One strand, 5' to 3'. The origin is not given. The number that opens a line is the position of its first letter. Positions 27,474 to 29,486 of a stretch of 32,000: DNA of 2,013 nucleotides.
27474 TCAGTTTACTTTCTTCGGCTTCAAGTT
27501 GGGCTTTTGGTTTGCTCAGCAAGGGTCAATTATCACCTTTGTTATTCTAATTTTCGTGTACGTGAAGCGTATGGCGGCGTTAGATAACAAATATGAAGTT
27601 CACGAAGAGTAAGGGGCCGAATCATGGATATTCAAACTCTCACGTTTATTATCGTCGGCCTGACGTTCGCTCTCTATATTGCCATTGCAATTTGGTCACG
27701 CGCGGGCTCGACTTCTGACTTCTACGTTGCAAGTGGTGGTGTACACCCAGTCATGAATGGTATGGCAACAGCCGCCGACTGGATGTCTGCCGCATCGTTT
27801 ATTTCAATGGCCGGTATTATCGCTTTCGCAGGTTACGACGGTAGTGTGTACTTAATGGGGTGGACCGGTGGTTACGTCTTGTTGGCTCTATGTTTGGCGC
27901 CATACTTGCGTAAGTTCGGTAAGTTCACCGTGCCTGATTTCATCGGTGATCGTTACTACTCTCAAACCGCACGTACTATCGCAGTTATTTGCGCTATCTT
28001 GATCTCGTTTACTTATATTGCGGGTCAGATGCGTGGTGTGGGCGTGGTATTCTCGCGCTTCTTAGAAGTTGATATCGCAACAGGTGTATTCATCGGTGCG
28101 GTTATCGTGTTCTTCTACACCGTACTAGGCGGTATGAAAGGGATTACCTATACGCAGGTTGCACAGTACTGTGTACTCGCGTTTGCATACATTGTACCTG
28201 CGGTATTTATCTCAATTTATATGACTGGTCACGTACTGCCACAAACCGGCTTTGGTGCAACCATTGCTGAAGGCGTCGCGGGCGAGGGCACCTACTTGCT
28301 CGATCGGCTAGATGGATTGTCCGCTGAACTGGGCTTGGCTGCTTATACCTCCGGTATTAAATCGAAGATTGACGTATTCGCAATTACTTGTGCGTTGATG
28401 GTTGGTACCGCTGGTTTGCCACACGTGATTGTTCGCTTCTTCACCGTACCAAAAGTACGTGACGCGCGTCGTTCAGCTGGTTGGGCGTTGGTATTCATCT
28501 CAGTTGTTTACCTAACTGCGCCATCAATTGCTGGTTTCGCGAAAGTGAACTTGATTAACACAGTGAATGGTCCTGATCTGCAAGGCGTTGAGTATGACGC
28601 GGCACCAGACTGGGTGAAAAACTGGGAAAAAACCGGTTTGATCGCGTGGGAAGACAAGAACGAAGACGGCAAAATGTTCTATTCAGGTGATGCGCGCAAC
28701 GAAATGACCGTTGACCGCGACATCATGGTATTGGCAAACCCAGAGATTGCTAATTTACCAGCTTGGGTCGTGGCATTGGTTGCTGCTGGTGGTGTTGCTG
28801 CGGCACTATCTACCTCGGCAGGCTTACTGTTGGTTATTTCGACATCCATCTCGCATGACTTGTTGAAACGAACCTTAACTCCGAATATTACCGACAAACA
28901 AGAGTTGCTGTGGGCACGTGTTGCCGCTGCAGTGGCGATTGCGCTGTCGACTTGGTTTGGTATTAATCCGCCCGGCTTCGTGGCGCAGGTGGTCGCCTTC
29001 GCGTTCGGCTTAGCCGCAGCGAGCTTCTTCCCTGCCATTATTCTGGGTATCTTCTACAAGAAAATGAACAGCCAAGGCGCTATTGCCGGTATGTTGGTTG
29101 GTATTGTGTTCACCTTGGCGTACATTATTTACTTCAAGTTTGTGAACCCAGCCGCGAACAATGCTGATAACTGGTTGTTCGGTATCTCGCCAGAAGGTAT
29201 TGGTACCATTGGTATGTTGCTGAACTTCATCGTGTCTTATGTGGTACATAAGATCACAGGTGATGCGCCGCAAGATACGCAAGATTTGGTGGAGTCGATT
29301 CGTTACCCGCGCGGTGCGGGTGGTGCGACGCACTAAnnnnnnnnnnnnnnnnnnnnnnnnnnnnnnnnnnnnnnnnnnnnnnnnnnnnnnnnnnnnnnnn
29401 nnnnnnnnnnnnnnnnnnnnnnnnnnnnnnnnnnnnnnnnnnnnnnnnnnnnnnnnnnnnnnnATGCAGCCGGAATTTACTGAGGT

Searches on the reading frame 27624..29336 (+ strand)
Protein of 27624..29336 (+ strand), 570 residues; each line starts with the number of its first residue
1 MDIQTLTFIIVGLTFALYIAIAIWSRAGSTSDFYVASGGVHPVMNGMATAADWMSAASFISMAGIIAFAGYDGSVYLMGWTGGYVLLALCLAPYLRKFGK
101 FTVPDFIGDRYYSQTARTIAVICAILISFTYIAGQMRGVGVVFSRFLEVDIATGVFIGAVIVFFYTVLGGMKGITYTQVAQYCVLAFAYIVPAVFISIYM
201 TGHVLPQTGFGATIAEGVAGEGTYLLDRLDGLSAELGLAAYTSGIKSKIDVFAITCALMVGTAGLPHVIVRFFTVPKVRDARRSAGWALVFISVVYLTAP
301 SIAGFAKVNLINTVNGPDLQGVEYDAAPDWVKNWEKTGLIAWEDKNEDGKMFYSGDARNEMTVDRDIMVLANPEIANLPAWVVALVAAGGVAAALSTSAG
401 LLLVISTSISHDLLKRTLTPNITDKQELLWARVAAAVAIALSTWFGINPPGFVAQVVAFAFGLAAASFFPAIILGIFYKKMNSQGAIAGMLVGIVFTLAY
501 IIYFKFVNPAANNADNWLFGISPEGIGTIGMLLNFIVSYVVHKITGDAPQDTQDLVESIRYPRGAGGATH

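Call 9: search_protein_families(library=pfam, proteins=[window:27624-29336:+])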
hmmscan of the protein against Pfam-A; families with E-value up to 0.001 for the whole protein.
window:27624-29336:+ (570 aa): 1 family
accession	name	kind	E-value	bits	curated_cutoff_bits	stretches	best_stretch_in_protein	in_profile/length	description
PF00474.23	SSF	-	8.5e-55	186.7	22.8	2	33-306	1-259/406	Sodium:solute symporter family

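Call 36: find_homologous_proteins(query=window:27624-29336:+, max_evalue=1e-100)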
Query window:27624-29336:+ (570 aa): 8000 proteins with E <= 1e-100 among 8000 candidates; the best 120 are listed.
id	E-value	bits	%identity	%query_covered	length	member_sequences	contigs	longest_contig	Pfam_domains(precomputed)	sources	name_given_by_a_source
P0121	0.0e+0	1184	93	100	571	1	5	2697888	PF00474.24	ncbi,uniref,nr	ncbi:sodium:solute symporter family protein [Pseudidiomarina halophila]|uniref:Cation acetate sympor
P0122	0.0e+0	1180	93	100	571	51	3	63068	PF00474.24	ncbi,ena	-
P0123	0.0e+0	1175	92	100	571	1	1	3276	PF00474.24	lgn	-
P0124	0.0e+0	1173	92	100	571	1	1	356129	PF00474.24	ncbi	-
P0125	0.0e+0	1173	92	100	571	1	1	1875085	PF00474.24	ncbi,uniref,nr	ncbi:sodium:solute symporter family protein [Pseudidiomarina homiensis]|uniref:sodium:solute symport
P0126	0.0e+0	1172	92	100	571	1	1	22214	PF00474.24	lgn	-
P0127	0.0e+0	1171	92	100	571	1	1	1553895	PF00474.24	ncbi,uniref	ncbi:sodium:solute symporter family protein [Pseudidiomarina sp. E22-M8]|uniref:sodium:solute sympor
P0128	0.0e+0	1171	92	100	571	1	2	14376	PF00474.24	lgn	-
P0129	0.0e+0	1169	92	100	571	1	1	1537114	PF00474.24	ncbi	-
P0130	0.0e+0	1169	92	100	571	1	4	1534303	PF00474.24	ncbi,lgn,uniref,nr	ncbi:sodium:solute symporter family protein [Pseudidiomarina terrestris]|uniref:Cation acetate sympo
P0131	0.0e+0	1168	92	100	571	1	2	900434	PF00474.24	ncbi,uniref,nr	ncbi:cation acetate symporter [Pseudidiomarina sp. 1ASP75-14]|uniref:sodium:solute symporter family 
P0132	0.0e+0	1167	92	100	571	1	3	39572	PF00474.24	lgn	-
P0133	0.0e+0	1167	92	100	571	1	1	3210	PF00474.24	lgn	-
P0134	0.0e+0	1166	91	100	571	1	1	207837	PF00474.24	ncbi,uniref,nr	ncbi:sodium:solute symporter family protein [Pseudidiomarina insulisalsae]|uniref:Cation acetate sym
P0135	0.0e+0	1159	91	100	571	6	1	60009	PF00474.24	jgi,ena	jgi:cation/acetate symporter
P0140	0.0e+0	1147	91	100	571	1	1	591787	PF00474.24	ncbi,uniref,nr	ncbi:sodium:solute symporter family protein [Pseudidiomarina taiwanensis]|uniref:Cation acetate symp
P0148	0.0e+0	1127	89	100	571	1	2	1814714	PF00474.24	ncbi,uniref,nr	ncbi:sodium:solute symporter [Pseudidiomarina salinarum]|uniref:Sodium:solute symporter n=1 Tax=Pseu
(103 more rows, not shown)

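Call 38: find_encoding_contigs(protein=P0121, flank=10000, max_places=2)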
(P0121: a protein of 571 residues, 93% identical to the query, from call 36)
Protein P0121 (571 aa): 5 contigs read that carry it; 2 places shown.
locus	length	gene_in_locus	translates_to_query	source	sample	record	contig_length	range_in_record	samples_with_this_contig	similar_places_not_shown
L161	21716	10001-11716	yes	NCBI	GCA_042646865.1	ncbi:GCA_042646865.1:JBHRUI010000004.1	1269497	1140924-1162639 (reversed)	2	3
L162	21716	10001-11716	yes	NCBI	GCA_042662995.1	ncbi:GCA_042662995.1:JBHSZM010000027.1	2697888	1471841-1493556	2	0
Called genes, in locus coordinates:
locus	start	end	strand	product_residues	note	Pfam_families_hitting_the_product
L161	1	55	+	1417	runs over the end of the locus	PF00082:Peptidase_S8, PF02225:PA, PF17963:Big_9, PF17892:Cadherin_5 (weak), PF17963:Big_9 (weak), PF21027:Sde0182_C (weak), PF22352:K319L-like_PKD, PF22352:K319L-like_PKD, +3 more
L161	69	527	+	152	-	-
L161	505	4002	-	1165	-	PF12860:PAS_7, PF00512:HisKA, PF02518:HATPase_c, PF00072:Response_reg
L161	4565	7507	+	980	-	PF07715:Plug, PF00593:TonB_dep_Rec_b-barrel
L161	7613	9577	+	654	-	PF02129:Peptidase_S15 (weak), PF20434:BD-FAE, PF01738:DLH, PF00326:Peptidase_S9, PF12146:Hydrolase_4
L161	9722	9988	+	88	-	PF13937:DUF4212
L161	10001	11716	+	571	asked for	PF00474:SSF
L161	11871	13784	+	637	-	PF00027:cNMP_binding (weak), PF00571:CBS, PF03445:DUF294, PF10335:DUF294_C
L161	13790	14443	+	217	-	PF00929:RNase_T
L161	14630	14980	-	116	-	PF04397:LytTR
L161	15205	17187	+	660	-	PF07676:PD40 (faint), PF26549:Tricorn_N (weak), PF02129:Peptidase_S15, PF00561:Abhydrolase_1, PF01738:DLH, PF20434:BD-FAE, PF00326:Peptidase_S9, PF07859:Abhydrolase_3 (weak), +4 more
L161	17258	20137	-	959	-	PF07715:Plug, PF00593:TonB_dep_Rec_b-barrel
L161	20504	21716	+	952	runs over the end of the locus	PF07715:Plug, PF00593:TonB_dep_Rec_b-barrel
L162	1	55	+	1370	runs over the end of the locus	PF00082:Peptidase_S8, PF17803:Cadherin_4 (faint), PF02225:PA, PF17892:Cadherin_5 (weak), PF17963:Big_9, PF22352:K319L-like_PKD, PF21027:Sde0182_C (weak), PF22352:K319L-like_PKD, +1 more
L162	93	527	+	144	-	-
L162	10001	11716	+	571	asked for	PF00474:SSF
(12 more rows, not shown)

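Call 39: find_encoding_contigs(protein=P0122, flank=10000, max_places=2)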
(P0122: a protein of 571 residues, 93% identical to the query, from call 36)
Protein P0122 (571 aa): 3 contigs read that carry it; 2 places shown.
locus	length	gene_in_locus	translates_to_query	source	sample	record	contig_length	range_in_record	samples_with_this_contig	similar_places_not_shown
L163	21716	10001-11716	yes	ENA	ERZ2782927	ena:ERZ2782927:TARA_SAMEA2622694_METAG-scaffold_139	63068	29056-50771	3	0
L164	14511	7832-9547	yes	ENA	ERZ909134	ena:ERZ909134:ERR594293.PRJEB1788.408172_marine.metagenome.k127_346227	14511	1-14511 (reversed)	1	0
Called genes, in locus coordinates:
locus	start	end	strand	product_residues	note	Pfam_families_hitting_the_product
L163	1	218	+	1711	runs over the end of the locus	PF00082:Peptidase_S8, PF02225:PA, PF17963:Big_9, PF17963:Big_9 (weak), PF22352:K319L-like_PKD, PF21027:Sde0182_C (weak), PF22352:K319L-like_PKD, PF22352:K319L-like_PKD, +4 more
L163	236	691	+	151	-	-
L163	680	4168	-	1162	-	PF12860:PAS_7, PF00512:HisKA, PF02518:HATPase_c, PF00072:Response_reg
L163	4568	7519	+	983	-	PF07715:Plug, PF00593:TonB_dep_Rec_b-barrel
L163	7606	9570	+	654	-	PF05448:AXE1 (faint), PF02129:Peptidase_S15, PF01738:DLH, PF20434:BD-FAE, PF00326:Peptidase_S9, PF12146:Hydrolase_4 (weak)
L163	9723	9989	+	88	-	PF13937:DUF4212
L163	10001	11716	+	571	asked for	PF00474:SSF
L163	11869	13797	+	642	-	PF00027:cNMP_binding (weak), PF00571:CBS, PF03445:DUF294, PF10335:DUF294_C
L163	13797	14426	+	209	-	PF00929:RNase_T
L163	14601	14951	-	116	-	PF04397:LytTR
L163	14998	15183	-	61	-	-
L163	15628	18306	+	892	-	PF07715:Plug, PF00593:TonB_dep_Rec_b-barrel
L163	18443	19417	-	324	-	PF13847:Methyltransf_31 (weak), PF08241:Methyltransf_11 (weak), PF13649:Methyltransf_25 (faint)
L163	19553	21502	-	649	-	PF02129:Peptidase_S15, PF20434:BD-FAE, PF00326:Peptidase_S9, PF01738:DLH, PF12146:Hydrolase_4 (faint)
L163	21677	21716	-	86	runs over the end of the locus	PF01649:Ribosomal_S20p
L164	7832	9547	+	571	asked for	PF00474:SSF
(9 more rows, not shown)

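Call 42: find_encoding_contigs(protein=P0125, flank=10000, max_places=1)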
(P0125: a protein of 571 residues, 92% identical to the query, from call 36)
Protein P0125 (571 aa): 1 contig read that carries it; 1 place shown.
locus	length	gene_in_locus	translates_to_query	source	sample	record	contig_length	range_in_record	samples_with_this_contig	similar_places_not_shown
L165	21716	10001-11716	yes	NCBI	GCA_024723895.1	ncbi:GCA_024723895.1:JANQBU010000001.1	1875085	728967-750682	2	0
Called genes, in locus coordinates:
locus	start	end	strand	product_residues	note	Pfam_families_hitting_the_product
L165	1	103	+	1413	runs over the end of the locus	PF00082:Peptidase_S8, PF02225:PA, PF17766:fn3_6 (faint), PF18911:PKD_4 (faint), PF17963:Big_9, PF17892:Cadherin_5 (faint), PF21027:Sde0182_C (faint), PF22352:K319L-like_PKD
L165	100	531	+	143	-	-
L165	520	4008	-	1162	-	PF12860:PAS_7, PF00512:HisKA, PF02518:HATPase_c, PF00072:Response_reg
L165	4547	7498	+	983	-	PF07715:Plug, PF00593:TonB_dep_Rec_b-barrel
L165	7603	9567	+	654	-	PF02129:Peptidase_S15, PF05448:AXE1 (faint), PF01738:DLH, PF20434:BD-FAE, PF00326:Peptidase_S9, PF12146:Hydrolase_4 (weak)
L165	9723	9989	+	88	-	PF13937:DUF4212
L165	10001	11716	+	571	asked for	PF00474:SSF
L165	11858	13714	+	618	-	PF00027:cNMP_binding (weak), PF00571:CBS, PF03445:DUF294, PF10335:DUF294_C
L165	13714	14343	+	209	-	PF00929:RNase_T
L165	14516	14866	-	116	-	PF04397:LytTR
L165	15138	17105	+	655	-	PF26549:Tricorn_N (faint), PF02129:Peptidase_S15, PF05448:AXE1 (weak), PF00561:Abhydrolase_1 (weak), PF01738:DLH, PF20434:BD-FAE, PF00326:Peptidase_S9, PF07859:Abhydrolase_3 (weak), +6 more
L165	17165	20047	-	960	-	PF07715:Plug, PF00593:TonB_dep_Rec_b-barrel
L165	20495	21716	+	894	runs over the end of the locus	PF07715:Plug, PF00593:TonB_dep_Rec_b-barrel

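Call 43: find_encoding_contigs(protein=P0140, flank=10000, max_places=1)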
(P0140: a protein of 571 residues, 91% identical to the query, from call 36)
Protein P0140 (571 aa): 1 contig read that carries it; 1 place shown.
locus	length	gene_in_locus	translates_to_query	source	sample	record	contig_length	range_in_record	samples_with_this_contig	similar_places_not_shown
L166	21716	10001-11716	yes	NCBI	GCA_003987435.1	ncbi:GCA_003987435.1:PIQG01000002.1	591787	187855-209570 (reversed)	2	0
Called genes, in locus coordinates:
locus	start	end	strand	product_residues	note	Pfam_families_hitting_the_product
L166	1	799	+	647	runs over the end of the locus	PF16177:ACAS_N, PF00501:AMP-binding, PF13193:AMP-binding_C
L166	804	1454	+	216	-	PF00072:Response_reg, PF08281:Sigma70_r4_2 (weak), PF00196:GerE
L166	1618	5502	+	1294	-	PF00082:Peptidase_S8, PF02225:PA, PF17766:fn3_6 (weak), PF00801:PKD (faint), PF17963:Big_9 (weak), PF17892:Cadherin_5 (weak)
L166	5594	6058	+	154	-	-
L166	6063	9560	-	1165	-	PF12860:PAS_7, PF00512:HisKA, PF02518:HATPase_c, PF00072:Response_reg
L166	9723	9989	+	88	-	PF13937:DUF4212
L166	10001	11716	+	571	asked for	PF00474:SSF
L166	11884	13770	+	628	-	PF00027:cNMP_binding (weak), PF00571:CBS, PF03445:DUF294, PF10335:DUF294_C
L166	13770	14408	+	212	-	PF00929:RNase_T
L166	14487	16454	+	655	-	PF02129:Peptidase_S15, PF00561:Abhydrolase_1 (faint), PF01738:DLH, PF20434:BD-FAE (weak), PF00326:Peptidase_S9, PF12146:Hydrolase_4 (weak)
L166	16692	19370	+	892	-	PF07715:Plug, PF00593:TonB_dep_Rec_b-barrel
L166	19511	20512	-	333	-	PF01209:Ubie_methyltran (weak), PF13489:Methyltransf_23, PF08241:Methyltransf_11, PF08242:Methyltransf_12 (weak), PF13649:Methyltransf_25, PF13847:Methyltransf_31 (weak)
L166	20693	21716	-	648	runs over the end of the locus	PF02129:Peptidase_S15, PF00561:Abhydrolase_1 (faint), PF12146:Hydrolase_4 (faint), PF20434:BD-FAE, PF00326:Peptidase_S9, PF01738:DLH (weak)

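Call 44: find_encoding_contigs(protein=P0148, flank=10000, max_places=1)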
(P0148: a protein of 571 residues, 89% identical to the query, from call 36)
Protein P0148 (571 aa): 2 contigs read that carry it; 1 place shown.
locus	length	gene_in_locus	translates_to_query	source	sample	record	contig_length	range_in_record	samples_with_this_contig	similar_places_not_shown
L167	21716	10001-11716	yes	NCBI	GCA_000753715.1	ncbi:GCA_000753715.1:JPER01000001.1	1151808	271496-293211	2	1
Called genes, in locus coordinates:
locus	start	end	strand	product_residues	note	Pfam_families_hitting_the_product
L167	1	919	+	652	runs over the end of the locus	PF16177:ACAS_N, PF00501:AMP-binding, PF13193:AMP-binding_C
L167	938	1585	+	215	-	PF00072:Response_reg, PF00196:GerE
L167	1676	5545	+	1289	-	PF00082:Peptidase_S8, PF02225:PA, PF17963:Big_9, PF17892:Cadherin_5 (weak), PF21027:Sde0182_C (faint), PF22352:K319L-like_PKD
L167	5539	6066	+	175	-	-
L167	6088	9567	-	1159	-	PF12860:PAS_7, PF00512:HisKA, PF02518:HATPase_c, PF00072:Response_reg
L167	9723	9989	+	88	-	PF13937:DUF4212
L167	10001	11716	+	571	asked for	PF00474:SSF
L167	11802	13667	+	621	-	PF00027:cNMP_binding (weak), PF00571:CBS, PF03445:DUF294, PF10335:DUF294_C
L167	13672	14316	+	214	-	PF00929:RNase_T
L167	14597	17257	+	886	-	PF07715:Plug, PF00593:TonB_dep_Rec_b-barrel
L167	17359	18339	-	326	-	PF13489:Methyltransf_23 (weak), PF13847:Methyltransf_31, PF08241:Methyltransf_11, PF08242:Methyltransf_12 (faint), PF13649:Methyltransf_25 (weak)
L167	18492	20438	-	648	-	PF02129:Peptidase_S15 (weak), PF20434:BD-FAE, PF00326:Peptidase_S9, PF01738:DLH (weak)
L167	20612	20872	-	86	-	PF01649:Ribosomal_S20p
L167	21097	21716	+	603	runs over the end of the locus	PF05960:DUF885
